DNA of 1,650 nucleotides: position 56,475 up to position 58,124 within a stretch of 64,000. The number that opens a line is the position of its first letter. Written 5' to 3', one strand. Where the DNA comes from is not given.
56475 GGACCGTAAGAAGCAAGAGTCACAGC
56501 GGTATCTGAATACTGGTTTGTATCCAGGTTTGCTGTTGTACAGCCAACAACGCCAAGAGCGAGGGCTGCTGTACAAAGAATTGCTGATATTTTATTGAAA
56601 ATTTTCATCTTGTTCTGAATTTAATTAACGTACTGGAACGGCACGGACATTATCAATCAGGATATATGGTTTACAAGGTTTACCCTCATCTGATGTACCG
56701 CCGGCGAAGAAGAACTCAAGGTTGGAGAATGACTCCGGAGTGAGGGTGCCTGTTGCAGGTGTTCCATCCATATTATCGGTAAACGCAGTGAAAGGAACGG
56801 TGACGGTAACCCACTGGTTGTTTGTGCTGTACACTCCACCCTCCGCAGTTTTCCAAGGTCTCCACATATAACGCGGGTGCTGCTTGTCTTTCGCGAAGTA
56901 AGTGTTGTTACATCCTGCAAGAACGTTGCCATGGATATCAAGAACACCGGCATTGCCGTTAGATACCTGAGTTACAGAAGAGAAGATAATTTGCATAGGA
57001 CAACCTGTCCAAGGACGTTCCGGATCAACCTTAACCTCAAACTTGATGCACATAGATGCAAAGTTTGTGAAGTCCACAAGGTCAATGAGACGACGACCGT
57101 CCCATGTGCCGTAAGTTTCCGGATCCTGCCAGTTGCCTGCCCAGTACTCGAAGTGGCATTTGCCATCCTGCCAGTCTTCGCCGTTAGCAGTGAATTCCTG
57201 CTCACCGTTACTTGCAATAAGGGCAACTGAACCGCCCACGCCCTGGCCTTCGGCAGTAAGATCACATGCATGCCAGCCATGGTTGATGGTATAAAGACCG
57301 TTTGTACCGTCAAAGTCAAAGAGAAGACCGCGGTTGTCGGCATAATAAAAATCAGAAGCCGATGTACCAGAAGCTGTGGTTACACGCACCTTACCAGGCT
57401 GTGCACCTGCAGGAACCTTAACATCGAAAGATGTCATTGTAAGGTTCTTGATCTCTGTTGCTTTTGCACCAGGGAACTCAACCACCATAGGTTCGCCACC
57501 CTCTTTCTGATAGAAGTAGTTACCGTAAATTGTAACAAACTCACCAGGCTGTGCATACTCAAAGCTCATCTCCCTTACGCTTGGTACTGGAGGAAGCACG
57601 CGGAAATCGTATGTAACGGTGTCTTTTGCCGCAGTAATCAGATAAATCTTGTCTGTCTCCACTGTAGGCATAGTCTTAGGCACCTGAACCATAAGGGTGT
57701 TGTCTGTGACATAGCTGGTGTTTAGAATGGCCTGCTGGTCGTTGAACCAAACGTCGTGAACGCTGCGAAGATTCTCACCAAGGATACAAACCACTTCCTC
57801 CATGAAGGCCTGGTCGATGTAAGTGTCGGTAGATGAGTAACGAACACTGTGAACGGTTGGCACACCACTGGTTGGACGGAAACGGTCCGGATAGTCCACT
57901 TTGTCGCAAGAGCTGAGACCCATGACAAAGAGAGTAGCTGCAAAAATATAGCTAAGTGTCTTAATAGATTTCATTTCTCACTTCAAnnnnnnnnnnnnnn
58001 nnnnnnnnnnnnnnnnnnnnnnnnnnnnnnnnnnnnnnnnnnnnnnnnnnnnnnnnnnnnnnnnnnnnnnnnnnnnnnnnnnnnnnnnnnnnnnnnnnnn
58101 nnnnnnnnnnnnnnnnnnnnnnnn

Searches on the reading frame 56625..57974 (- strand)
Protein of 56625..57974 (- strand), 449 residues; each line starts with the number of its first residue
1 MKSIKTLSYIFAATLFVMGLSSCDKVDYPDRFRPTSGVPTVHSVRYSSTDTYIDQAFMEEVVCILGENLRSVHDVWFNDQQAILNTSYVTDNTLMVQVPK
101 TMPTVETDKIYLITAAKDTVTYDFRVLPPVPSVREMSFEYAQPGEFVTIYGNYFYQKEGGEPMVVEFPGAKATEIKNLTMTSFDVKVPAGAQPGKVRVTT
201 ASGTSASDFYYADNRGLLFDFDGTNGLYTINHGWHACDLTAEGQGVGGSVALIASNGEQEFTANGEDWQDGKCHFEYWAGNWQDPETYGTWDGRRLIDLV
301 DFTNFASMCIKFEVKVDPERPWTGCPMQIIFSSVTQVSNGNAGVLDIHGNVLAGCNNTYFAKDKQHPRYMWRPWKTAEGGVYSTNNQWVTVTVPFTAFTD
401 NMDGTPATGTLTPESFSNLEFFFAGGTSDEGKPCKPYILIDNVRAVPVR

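Call 20: search_protein_families(library=pfam, proteins=[window:56625-57974:-], max_evalue=0.01)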
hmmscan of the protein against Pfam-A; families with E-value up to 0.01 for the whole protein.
window:56625-57974:- (449 aa): 3 families
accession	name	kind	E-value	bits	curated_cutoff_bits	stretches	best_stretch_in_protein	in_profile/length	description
PF18329.7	SGBP_B_XBD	-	5.5e-34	118.3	26.4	1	211-447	1-186/186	Surface glycan-binding protein B xyloglucan binding domain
PF01833.30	TIG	-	1.6e-07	31.7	20.9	0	139-202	12-72/84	IPT/TIG domain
PF20144.5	TIG_SUH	-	1e-06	29.3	24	1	38-108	1-62/94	TIG domain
